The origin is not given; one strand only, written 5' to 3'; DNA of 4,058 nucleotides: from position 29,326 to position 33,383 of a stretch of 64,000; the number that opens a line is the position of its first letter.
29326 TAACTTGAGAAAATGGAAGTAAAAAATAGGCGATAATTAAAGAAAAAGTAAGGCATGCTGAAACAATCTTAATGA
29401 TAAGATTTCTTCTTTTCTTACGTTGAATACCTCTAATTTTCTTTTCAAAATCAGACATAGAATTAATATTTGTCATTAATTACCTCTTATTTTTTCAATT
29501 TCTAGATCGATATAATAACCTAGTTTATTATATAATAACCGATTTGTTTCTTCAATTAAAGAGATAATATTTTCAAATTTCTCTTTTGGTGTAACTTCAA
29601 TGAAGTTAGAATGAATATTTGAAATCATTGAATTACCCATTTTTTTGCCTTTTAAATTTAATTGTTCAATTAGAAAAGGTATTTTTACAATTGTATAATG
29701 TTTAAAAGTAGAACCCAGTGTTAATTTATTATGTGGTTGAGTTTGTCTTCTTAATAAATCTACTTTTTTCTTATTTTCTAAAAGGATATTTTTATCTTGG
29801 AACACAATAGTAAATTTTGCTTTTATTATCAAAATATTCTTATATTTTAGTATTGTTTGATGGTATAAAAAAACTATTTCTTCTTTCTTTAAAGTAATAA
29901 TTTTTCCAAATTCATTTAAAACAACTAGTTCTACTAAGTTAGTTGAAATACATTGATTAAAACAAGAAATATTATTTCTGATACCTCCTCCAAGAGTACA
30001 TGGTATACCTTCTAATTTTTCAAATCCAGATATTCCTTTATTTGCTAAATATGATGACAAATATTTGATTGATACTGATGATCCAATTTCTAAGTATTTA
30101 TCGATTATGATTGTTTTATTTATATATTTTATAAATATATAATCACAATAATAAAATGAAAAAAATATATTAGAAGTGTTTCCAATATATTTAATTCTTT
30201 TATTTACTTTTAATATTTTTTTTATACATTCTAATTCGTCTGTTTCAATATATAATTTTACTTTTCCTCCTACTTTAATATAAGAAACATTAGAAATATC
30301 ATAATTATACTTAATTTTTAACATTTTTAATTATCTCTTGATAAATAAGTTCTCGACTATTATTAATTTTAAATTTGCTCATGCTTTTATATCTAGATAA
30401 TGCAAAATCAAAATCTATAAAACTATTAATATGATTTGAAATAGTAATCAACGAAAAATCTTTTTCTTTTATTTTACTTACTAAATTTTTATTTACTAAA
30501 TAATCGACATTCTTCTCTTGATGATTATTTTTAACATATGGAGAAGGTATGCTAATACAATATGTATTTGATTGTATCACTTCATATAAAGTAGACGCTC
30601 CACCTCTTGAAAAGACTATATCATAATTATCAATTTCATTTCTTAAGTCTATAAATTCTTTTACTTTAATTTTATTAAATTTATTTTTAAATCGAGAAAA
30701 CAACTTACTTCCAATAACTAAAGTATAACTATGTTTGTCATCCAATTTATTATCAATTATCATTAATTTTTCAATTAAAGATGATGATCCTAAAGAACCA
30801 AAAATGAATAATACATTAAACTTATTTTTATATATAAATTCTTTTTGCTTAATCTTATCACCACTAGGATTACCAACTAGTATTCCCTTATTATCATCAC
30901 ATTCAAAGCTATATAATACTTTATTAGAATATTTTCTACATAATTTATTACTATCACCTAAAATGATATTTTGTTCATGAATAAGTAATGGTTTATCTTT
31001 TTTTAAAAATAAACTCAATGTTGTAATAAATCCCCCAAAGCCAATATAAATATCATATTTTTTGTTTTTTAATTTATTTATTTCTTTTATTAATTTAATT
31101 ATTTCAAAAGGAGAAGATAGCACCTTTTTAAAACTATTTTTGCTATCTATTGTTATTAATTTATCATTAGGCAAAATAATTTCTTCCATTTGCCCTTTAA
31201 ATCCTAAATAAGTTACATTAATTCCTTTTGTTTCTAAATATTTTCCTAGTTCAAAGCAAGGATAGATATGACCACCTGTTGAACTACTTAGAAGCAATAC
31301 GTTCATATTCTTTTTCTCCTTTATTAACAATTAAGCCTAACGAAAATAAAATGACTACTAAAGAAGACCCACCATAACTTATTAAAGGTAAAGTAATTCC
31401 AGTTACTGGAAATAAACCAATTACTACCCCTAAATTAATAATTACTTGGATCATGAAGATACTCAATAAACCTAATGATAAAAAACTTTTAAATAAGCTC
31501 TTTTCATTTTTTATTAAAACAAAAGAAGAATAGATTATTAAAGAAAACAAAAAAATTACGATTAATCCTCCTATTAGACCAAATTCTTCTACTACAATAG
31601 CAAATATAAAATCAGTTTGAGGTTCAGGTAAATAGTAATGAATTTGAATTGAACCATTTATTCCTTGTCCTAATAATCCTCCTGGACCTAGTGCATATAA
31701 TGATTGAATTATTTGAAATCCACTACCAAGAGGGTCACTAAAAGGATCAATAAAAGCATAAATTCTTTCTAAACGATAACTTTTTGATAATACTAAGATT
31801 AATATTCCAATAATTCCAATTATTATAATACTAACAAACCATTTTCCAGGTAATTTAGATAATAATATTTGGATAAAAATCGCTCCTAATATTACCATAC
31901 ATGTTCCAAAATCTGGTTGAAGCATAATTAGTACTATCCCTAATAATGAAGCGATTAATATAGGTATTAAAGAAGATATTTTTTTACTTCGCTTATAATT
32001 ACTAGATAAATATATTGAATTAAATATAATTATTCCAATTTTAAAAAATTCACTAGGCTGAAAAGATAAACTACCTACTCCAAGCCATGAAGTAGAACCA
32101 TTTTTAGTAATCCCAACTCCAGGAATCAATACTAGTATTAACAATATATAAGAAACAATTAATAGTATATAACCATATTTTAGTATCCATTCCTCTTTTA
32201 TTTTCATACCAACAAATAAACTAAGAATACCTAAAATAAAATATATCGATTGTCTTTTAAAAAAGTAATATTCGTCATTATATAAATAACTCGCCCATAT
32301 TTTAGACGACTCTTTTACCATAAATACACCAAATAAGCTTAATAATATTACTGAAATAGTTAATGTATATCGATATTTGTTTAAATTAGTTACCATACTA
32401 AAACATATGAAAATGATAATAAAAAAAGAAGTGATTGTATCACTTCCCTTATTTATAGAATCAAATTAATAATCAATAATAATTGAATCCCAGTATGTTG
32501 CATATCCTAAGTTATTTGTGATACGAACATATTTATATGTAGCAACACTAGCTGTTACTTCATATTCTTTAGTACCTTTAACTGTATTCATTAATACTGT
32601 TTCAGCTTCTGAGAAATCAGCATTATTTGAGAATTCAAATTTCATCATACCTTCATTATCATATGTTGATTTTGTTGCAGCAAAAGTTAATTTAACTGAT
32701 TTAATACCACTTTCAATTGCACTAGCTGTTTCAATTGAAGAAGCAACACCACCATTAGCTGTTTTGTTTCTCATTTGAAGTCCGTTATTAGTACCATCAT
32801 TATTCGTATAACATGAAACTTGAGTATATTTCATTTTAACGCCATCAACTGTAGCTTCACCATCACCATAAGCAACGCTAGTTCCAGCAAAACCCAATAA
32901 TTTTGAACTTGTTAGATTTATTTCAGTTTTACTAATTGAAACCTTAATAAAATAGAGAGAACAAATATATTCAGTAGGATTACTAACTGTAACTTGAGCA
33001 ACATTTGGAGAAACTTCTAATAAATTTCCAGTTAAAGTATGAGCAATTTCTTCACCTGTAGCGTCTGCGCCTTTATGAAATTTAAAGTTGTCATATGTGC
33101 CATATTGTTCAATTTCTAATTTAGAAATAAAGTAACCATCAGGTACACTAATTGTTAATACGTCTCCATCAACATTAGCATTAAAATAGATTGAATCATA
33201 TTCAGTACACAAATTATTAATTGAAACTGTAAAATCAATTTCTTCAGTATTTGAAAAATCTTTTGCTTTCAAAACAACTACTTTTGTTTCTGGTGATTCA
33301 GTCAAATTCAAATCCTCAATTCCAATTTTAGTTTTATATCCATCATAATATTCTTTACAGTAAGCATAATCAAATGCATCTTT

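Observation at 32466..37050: Poly-G spacer switch controlling a giant surface lipoprotein (predicted phase variation)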

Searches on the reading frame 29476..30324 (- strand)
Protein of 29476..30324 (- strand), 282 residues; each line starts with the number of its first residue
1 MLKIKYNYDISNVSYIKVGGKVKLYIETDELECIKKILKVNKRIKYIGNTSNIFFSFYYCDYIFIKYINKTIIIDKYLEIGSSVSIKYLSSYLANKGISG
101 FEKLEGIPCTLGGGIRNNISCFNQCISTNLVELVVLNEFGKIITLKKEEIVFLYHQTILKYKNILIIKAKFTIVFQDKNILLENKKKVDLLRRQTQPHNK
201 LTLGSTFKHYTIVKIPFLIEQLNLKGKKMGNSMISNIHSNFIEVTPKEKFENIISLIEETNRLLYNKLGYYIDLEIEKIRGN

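Call 12: search_protein_families(library=pfam, proteins=[window:29476-30324:-], max_evalue=0.00001)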
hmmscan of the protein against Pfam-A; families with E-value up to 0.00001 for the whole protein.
window:29476-30324:- (282 aa): 2 families
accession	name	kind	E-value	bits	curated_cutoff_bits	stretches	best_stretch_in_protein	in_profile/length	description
PF02873.21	MurB_C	-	7.6e-12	45.7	27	1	191-277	12-97/99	UDP-N-acetylenolpyruvoylglucosamine reductase, C-terminal domain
PF01565.28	FAD_binding_4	-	2.4e-07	31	26.4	1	35-145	18-138/139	FAD binding domain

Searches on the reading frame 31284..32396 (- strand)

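Call 12: search_protein_families(library=pfam, proteins=[window:31284-32396:-], max_evalue=0.00001)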
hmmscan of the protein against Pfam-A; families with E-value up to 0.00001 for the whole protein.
window:31284-32396:- (370 aa): 1 family
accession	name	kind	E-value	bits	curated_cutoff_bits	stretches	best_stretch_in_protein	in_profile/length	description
PF01098.24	FTSW_RODA_SPOVE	-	8.7e-99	331.3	26.4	1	12-358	4-349/356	Cell cycle protein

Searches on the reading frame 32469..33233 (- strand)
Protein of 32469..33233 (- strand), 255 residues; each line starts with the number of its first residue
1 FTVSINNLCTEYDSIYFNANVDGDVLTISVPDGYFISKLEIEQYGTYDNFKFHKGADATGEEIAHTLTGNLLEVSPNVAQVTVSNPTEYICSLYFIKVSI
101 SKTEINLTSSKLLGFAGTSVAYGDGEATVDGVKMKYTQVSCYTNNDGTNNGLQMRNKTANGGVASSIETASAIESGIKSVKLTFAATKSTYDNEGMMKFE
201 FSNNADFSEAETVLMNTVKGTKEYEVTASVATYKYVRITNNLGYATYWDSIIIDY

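Call 46: search_protein_families(library=pfam, proteins=[window:32469-33233:-], max_evalue=0.5)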
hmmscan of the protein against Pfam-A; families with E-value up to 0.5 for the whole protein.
seq(255 aa): 0 families

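Call 74: search_protein_representatives(protein=window:32469-33233:-)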
Query: 255 residues. Proteins with E-value up to 0.001 (for the whole library): 196; up to 1e-10: 97; up to 1e-30: 8. The best 150 are listed.
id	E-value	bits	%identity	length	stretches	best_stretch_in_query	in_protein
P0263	1.7e-112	391.1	73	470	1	2-255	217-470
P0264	6.7e-100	349.9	61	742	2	2-255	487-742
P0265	1.3e-68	247.5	54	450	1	3-255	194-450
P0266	2.7e-46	174.5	37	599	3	116-253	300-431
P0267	4.4e-46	173.8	40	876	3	113-253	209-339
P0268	4.1e-36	141.2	38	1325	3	119-254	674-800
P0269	1.1e-32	130.0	42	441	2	2-100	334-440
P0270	4.5e-32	127.9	43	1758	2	108-255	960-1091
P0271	2.4e-30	122.3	38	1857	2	73-253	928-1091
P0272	2.2e-29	119.2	42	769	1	23-255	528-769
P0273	2.9e-29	118.8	52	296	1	104-255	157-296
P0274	5.3e-28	114.6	38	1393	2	101-254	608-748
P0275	6.2e-28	114.4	39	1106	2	121-255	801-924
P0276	7.3e-28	114.1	38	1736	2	87-253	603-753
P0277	5.3e-27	111.3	39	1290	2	121-253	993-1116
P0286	5.5e-21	91.7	39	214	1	103-254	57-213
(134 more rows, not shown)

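Call 75: search_protein_families(library=pfam, proteins=[P0263, P0264, P0265, P0266, P0267, P0268, P0270, P0272, P0273, P0286], max_evalue=0.001)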
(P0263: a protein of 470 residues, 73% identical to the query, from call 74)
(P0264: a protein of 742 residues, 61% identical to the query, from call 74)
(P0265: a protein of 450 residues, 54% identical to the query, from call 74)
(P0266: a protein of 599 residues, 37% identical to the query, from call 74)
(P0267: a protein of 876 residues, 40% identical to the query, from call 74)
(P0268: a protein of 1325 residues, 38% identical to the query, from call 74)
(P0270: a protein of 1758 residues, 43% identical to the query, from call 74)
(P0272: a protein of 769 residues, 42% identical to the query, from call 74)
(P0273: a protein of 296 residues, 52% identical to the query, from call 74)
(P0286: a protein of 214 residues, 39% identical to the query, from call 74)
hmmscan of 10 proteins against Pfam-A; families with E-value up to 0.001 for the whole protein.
P0263 (470 aa): 0 families

P0264 (742 aa): 0 families

P0265 (450 aa): 0 families

P0266 (599 aa): 1 family
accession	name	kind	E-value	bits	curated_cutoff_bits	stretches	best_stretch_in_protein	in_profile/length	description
PF20578.4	aBig_2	-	2.8e-06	27.5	27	1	85-137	35-87/89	Atrophied bacterial Ig domain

P0267 (876 aa): 2 families
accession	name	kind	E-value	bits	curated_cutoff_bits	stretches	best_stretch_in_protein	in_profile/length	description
PF11412.14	DsbD_N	-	4.2e-07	30.4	25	0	311-355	14-59/119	Thiol:disulfide interchange protein DsbD, N-terminal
PF23491.1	bPH_8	-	3.7e-05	23.9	27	0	72-120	3-49/82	SunI-like bacterial PH domain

P0268 (1325 aa): 0 families

P0270 (1758 aa): 2 families
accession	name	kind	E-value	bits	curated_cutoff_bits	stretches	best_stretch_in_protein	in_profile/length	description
PF20578.4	aBig_2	-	1.6e-08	34.7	27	1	54-126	17-72/89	Atrophied bacterial Ig domain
PF01336.31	tRNA_anti-codon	-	8.7e-07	29.2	27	0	830-898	3-67/75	OB-fold nucleic acid binding domain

P0272 (769 aa): 0 families

P0273 (296 aa): 0 families

P0286 (214 aa): 0 families

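Call 77: find_encoding_contigs(protein=P0263, flank=2000, max_places=6)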
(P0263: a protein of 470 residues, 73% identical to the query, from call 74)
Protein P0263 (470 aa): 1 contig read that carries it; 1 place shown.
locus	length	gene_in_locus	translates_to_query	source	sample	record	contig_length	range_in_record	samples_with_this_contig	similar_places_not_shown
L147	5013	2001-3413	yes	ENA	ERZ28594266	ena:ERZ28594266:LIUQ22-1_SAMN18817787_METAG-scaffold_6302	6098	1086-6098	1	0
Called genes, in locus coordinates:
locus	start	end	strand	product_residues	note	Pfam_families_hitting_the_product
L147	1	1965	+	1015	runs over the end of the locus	?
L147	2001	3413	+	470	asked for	-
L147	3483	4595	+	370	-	PF01098:FTSW_RODA_SPOVE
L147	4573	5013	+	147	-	?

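Call 79: find_encoding_contigs(protein=P0264, flank=1500, max_places=6)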
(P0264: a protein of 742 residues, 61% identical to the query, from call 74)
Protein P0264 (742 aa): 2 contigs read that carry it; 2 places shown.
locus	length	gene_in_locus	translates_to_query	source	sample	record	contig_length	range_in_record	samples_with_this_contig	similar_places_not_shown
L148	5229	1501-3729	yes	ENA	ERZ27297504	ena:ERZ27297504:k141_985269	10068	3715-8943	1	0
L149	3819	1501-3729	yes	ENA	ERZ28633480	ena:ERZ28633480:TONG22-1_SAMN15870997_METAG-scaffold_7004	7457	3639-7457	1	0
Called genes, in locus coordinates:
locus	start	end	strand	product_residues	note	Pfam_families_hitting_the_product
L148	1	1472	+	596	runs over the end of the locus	PF00565:SNase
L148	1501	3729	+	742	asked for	-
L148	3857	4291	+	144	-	PF20310:HTH_Tnp_2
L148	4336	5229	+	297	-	PF13276:HTH_21, PF00665:rve, PF13683:rve_3, PF13333:rve_2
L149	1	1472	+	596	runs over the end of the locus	PF00565:SNase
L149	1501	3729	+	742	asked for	-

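Call 80: find_encoding_contigs(protein=P0265, flank=1500, max_places=6)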
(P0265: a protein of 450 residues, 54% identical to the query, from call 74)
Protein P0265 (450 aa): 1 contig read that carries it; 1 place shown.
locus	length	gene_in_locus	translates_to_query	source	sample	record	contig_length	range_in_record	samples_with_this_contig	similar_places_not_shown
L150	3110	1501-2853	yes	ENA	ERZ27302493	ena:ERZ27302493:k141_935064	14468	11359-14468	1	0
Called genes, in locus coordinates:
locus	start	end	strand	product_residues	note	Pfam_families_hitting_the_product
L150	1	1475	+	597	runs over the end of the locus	PF00565:SNase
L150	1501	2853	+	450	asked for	-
